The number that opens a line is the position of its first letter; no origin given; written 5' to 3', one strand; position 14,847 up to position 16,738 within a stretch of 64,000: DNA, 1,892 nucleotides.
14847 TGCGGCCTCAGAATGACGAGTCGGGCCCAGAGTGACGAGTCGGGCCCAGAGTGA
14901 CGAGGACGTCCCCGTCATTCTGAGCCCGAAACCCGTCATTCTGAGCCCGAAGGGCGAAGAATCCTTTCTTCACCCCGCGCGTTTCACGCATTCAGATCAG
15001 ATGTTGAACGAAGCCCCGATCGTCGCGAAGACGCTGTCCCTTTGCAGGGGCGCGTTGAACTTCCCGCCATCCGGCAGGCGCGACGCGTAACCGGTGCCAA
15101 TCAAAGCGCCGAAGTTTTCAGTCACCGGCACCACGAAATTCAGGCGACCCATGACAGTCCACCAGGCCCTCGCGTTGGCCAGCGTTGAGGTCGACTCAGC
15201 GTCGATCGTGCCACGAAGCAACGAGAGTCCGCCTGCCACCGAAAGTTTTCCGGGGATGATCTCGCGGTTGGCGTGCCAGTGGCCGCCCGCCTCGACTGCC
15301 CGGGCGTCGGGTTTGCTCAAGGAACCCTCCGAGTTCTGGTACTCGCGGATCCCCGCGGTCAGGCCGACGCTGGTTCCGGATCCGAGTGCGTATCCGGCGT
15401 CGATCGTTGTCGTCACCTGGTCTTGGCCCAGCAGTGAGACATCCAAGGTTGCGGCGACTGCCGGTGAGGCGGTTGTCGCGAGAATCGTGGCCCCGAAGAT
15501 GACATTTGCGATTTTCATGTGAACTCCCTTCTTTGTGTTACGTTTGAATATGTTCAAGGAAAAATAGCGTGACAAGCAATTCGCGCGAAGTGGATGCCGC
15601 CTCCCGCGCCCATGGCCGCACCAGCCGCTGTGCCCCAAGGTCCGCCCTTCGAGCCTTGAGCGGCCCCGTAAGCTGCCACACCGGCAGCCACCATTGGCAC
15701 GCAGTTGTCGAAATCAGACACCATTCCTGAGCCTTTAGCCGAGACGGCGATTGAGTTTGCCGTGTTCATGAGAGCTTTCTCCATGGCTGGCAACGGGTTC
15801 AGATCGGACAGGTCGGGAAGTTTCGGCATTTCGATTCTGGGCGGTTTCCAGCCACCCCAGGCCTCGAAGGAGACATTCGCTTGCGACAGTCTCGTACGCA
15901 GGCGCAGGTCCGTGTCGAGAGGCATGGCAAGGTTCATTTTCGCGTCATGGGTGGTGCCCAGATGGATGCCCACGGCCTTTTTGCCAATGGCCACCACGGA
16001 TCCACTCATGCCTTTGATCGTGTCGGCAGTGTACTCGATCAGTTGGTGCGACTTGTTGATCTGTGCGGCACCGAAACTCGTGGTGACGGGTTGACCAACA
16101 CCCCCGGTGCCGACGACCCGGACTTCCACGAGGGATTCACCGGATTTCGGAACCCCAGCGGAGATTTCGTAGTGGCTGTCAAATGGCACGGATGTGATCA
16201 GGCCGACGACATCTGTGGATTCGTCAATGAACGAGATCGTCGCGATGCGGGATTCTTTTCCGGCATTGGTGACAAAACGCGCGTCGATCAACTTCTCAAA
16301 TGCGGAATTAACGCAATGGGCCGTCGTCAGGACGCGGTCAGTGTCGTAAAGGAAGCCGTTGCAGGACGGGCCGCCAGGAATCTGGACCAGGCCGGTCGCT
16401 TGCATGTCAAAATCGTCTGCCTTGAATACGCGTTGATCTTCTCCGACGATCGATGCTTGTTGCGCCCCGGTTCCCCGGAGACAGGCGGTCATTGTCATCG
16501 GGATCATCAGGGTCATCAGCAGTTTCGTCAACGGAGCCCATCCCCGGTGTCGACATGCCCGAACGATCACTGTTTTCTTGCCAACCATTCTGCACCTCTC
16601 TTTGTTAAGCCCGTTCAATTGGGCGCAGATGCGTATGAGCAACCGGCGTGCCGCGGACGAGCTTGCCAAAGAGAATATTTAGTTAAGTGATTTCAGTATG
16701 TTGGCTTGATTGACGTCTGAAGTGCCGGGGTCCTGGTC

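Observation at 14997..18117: Sensor-less sigma-54 activator, near-consensus sigma-54 promoter, and an S1 protease plus small OMP operon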

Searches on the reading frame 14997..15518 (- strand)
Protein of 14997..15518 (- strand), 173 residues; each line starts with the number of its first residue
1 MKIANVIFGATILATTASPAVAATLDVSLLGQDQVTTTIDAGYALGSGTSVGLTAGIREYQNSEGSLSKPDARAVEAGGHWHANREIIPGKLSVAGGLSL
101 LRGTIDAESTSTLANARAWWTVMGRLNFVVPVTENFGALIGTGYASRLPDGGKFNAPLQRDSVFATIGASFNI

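Call 3: search_protein_families(library=pfam, proteins=[window:14997-15518:-], max_evalue=0.01)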
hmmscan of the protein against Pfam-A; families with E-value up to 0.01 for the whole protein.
window:14997-15518:- (173 aa): 0 families

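Call 34: find_homologous_proteins(query=window:14997-15518:-, max_evalue=0.001)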
Query window:14997-15518:- (173 aa): 4 proteins with E <= 0.001 among 366 candidates.
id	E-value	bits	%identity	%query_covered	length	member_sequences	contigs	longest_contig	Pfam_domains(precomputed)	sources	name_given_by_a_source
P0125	6.8e-102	356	97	100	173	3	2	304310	-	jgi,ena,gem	-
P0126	2.8e-93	328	87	100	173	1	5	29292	-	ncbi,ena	-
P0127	5.1e-79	282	73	100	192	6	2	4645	-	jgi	jgi:hypothetical protein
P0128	2.5e-78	280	74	100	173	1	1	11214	-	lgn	-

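Call 38: search_protein_families(library=pfam, proteins=[window:14997-15518:-], max_evalue=10)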
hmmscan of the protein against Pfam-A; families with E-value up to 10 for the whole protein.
window:14997-15518:- (173 aa): 0 families

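Call 41: search_protein_families(library=ncbifam, proteins=[window:14997-15518:-], max_evalue=0.001)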
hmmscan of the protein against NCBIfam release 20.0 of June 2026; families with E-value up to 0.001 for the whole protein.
window:14997-15518:- (173 aa): 0 families

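Call 47: predict_structure(alignment_id=A5)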
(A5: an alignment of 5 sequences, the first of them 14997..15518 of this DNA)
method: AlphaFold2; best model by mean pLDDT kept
length: 173 residues; sequences in the alignment: 5
mean_pLDDT: 30.3   pTM: 0.25
mean pLDDT of the five models: 30.3, 28.4, 27.2, 27.1, 26.5
residues with pLDDT >= 90: 0; 70-90: 0; 50-70: 0; < 50: 173
segments of 3 or more residues with pLDDT < 50: 1-173
pLDDT, mean of each block of 10 residues (from residue 1): 32 33 27 37 39 39 37 27 28 31 28 24 25 25 24 25 33 25
secondary structure, 60 per line:
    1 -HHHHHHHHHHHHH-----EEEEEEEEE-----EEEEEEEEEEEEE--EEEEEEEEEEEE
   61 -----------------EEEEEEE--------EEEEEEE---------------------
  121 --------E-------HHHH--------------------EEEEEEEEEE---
elements in order: H2-14 E20-28 E34-46 E49-60 E78-84 E93-99 H137-140 E161-170

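Call 59: search_solved_structures(query=A5, max_evalue=10)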
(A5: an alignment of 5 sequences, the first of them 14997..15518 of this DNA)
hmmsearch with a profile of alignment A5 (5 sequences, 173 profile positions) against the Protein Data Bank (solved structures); distinct sequences matched with E-value up to 10: 2.
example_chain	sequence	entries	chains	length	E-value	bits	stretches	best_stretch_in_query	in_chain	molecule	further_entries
5mrc_F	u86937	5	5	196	0.78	12.5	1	111-155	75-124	uL6m | Large ribosomal subunit protein uL6m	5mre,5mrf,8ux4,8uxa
3j6b_F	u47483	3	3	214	0.91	12.3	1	111-155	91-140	54S ribosomal protein L6, mitochondrial | Large ribosomal subunit protein uL6m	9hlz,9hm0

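Call 66: search_protein_representatives(alignment_id=A5)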
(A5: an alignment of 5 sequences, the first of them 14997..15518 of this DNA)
Query: 5 sequences, 173 profile positions. Proteins with E-value up to 0.001 (for the whole library): 1; up to 1e-10: 1; up to 1e-30: 1. The best 1 are listed.
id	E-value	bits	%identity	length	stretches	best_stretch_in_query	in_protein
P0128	1.0e-101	354.0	-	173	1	1-173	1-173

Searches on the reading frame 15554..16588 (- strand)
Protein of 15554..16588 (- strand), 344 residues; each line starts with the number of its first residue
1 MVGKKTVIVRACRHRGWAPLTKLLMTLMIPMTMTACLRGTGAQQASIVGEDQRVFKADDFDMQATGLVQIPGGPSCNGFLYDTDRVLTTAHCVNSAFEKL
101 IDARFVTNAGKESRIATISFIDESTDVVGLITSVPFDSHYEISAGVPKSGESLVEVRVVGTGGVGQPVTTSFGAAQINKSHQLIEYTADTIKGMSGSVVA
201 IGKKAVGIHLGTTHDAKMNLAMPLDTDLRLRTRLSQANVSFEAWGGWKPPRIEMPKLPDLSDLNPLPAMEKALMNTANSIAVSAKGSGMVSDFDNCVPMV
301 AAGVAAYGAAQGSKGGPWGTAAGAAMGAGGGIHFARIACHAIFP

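Call 3: search_protein_families(library=pfam, proteins=[window:15554-16588:-], max_evalue=0.01)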
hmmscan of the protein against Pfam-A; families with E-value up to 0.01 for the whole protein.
window:15554-16588:- (344 aa): 2 families
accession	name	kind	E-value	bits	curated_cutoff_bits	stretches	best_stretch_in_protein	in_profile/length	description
PF13365.12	Trypsin_2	-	3.9e-07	31.4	27.6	1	76-199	1-134/144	Trypsin-like peptidase domain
PF00089.32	Trypsin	-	3.1e-05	24.3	20.6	1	66-119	16-73/220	Trypsin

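Call 5: find_related_loci(query=window:15554-16588:-, collection=genome_contigs, flank=6000)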
Query window:15554-16588:- (344 aa) in genome_contigs; peptide patterns used: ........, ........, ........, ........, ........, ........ (x = any residue, [..] = any of these).
32 stretches matched a pattern; 1 encode a relative of the query (tblastn E <= 1e-3); 1 distinct loci.
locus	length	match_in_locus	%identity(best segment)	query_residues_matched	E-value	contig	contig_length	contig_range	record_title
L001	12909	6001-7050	78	1-344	7e-167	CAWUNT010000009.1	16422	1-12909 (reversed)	MAG: uncultured bacterium isolate SRR1522973_binner13_6_1705335406 genome assembly, contig: ERZ11849543.684, whole genom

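Call 6: find_homologous_proteins(query=window:15554-16588:-)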
Query window:15554-16588:- (344 aa): 4 proteins with E <= 0.001 among 8000 candidates.
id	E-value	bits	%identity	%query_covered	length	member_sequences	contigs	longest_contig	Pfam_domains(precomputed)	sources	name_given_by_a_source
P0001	2.7e-227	771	100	100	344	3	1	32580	PF13365.13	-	-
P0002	2.5e-175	601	81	94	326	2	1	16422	PF13365.13,PF00089.33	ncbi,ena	-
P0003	5.4e-134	465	59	100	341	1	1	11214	PF13365.13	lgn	-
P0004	4.8e-123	429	58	100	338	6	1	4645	PF13365.13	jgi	jgi:V8-like Glu-specific endopeptidase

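Call 8: find_encoding_contigs(protein=P0003, flank=6000)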
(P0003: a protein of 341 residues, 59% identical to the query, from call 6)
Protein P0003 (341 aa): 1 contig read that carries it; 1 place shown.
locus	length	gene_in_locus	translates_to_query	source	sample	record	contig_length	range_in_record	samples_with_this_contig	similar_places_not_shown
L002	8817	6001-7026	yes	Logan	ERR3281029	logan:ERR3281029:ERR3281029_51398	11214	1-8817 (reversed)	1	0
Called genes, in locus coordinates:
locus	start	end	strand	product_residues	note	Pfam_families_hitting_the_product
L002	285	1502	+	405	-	PF00158:Sigma54_activat, PF14532:Sigma54_activ_2, PF07728:AAA_5, PF25601:AAA_lid_14, PF02954:HTH_8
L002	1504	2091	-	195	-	-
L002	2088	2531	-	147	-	-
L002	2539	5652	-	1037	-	PF07250:Glyoxal_oxid_N, PF09118:GO-like_E_set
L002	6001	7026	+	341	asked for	PF13365:Trypsin_2 (weak)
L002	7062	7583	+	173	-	-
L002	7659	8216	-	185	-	PF01765:RRF, PF00244:14-3-3 (faint)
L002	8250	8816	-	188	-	?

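Call 9: find_encoding_contigs(protein=P0004, flank=6000)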
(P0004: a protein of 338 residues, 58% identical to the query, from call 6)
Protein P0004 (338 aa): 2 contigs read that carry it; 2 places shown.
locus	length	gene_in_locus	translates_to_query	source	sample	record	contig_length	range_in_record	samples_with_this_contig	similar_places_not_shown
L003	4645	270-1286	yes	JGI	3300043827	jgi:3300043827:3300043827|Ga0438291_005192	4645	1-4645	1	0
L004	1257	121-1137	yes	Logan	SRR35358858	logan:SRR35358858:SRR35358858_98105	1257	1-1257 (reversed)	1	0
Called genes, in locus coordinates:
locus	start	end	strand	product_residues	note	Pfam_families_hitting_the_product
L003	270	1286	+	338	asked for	PF13365:Trypsin_2 (weak)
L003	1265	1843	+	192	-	-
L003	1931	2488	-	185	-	PF01765:RRF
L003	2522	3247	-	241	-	PF00696:AA_kinase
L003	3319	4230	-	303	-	PF25025:EF-Ts_N, PF00889:EF_TS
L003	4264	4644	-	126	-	?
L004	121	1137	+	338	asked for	PF13365:Trypsin_2 (weak)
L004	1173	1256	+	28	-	?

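Call 32: find_related_loci(query=A3, collection=genome_contigs, flank=7000)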
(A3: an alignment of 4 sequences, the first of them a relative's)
Query A3 (344 aa) in genome_contigs; peptide patterns used: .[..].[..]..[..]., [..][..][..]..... (x = any residue, [..] = any of these).
38 stretches matched a pattern; 1 encode a relative of the query (tblastn E <= 1e-3); 1 distinct loci.
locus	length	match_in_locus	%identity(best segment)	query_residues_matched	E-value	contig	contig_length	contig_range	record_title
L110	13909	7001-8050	78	1-344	7e-167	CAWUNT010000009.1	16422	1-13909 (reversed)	MAG: uncultured bacterium isolate SRR1522973_binner13_6_1705335406 genome assembly, contig: ERZ11849543.684, whole genom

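Call 41: search_protein_families(library=ncbifam, proteins=[window:15554-16588:-], max_evalue=0.001)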
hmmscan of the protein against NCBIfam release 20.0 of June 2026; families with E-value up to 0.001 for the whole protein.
window:15554-16588:- (344 aa): 1 family
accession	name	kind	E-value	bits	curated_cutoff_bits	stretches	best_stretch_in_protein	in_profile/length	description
NF041810.1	Avs1b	equivalog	8.2e-05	19.9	1500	1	72-150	16-97/1931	AVAST type 1 anti-phage system protease Avs1b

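Call 45: predict_structure(alignment_id=A3)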
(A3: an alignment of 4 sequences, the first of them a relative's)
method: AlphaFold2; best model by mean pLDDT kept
length: 344 residues; sequences in the alignment: 4
mean_pLDDT: 39.4   pTM: 0.27
mean pLDDT of the five models: 39.4, 36.4, 34.9, 34.7, 34.7
residues with pLDDT >= 90: 0; 70-90: 47; 50-70: 30; < 50: 267
segments of 3 or more residues with pLDDT < 50: 1-265
pLDDT, mean of each block of 10 residues (from residue 1): 23 28 29 28 31 31 35 36 34 33 35 36 30 27 27 27 26 29 29 28 30 28 31 29 25 30 50 77 82 81 72 57 56 77 74
secondary structure, 60 per line:
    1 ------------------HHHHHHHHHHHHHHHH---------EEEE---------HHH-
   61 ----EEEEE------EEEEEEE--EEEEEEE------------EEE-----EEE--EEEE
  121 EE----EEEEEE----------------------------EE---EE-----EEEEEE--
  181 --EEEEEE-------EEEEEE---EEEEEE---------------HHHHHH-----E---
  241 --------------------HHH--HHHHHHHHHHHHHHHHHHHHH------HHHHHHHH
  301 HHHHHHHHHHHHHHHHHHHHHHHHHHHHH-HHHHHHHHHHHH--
elements in order: H19-34 E44-47 E65-69 E76-82 E85-91 E104-106 E112-114 E117-122 E127-132 E173-178 E183-188 E196-201 E205-210 H226-231 H266-286 H293-329 H331-342

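Call 46: search_solved_structures(query=A3, max_evalue=1, show_alignments=2)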
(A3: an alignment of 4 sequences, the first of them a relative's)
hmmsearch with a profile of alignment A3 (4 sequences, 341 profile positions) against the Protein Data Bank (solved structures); distinct sequences matched with E-value up to 1: 25.
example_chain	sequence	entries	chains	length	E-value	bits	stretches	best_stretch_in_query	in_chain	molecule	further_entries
1p3c_A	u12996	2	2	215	0.0021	20.5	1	44-97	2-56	glutamyl-endopeptidase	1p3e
1fi8_A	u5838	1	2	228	0.016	17.6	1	69-116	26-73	NATURAL KILLER CELL PROTEASE 1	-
1zyo_A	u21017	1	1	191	0.088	15.2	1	62-219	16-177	serine protease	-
4jcn_A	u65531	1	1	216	0.14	14.5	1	143-222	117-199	Glutamyl endopeptidase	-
6m78_A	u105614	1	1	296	0.14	14.5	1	54-220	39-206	Polyprotein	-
1fn8_A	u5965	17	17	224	0.17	14.2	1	66-92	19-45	TRYPSIN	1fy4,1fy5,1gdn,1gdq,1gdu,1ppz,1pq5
6q12_A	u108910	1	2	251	0.19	14.1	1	144-222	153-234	Glutamyl endopeptidase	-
1euf_A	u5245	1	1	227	0.2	14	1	72-105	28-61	DUODENASE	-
1elt_A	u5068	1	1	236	0.25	13.7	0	72-115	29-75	ELASTASE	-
8d4s_A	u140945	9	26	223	0.25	13.7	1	65-99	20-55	Cathepsin G, C-terminal truncated form | Cathepsin-G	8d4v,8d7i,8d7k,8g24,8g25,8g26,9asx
1au8_A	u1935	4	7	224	0.25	13.7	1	65-99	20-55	CATHEPSIN G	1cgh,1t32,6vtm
1kyn_A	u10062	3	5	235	0.27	13.6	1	65-99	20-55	cathepsin G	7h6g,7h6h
6u1b_A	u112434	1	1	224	0.48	12.7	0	143-210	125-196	Glutamyl endopeptidase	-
6tya_A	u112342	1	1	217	0.52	12.6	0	143-210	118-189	Glutamyl endopeptidase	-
3n7o_A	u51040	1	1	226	0.61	12.4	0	68-105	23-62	Chymase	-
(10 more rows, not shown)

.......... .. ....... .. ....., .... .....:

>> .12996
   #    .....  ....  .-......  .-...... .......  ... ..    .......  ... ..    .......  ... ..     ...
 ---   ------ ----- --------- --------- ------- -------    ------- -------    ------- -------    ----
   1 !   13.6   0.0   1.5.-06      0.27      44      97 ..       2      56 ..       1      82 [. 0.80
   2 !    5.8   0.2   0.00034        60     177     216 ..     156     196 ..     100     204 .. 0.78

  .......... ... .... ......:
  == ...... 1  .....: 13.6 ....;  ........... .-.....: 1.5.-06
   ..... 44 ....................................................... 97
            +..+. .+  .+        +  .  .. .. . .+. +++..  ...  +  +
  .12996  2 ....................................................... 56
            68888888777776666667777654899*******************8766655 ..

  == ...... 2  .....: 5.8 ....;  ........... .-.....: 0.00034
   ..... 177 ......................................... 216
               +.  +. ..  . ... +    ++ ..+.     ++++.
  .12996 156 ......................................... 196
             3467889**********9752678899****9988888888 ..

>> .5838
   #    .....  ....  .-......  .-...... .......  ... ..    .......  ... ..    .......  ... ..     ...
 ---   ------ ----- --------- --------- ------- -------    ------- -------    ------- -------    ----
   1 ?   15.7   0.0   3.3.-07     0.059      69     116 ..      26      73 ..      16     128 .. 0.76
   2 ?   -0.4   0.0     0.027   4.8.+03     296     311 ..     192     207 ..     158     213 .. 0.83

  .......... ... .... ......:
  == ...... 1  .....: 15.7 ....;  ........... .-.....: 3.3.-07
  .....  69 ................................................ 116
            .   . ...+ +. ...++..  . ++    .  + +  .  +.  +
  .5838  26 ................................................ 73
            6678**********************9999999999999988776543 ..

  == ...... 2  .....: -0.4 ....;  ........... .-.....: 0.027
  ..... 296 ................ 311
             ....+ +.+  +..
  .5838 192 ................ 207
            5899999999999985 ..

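Call 50: find_related_loci(query=A3, collection=metagenome_contigs, flank=5000)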
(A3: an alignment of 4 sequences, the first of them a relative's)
Query A3 (344 aa) in metagenome_contigs; peptide patterns used: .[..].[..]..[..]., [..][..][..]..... (x = any residue, [..] = any of these).
55 stretches matched a pattern; 1 encode a relative of the query (tblastn E <= 1e-3); 1 distinct loci.
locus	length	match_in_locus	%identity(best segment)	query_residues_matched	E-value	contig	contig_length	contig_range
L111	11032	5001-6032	98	1-344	0e+0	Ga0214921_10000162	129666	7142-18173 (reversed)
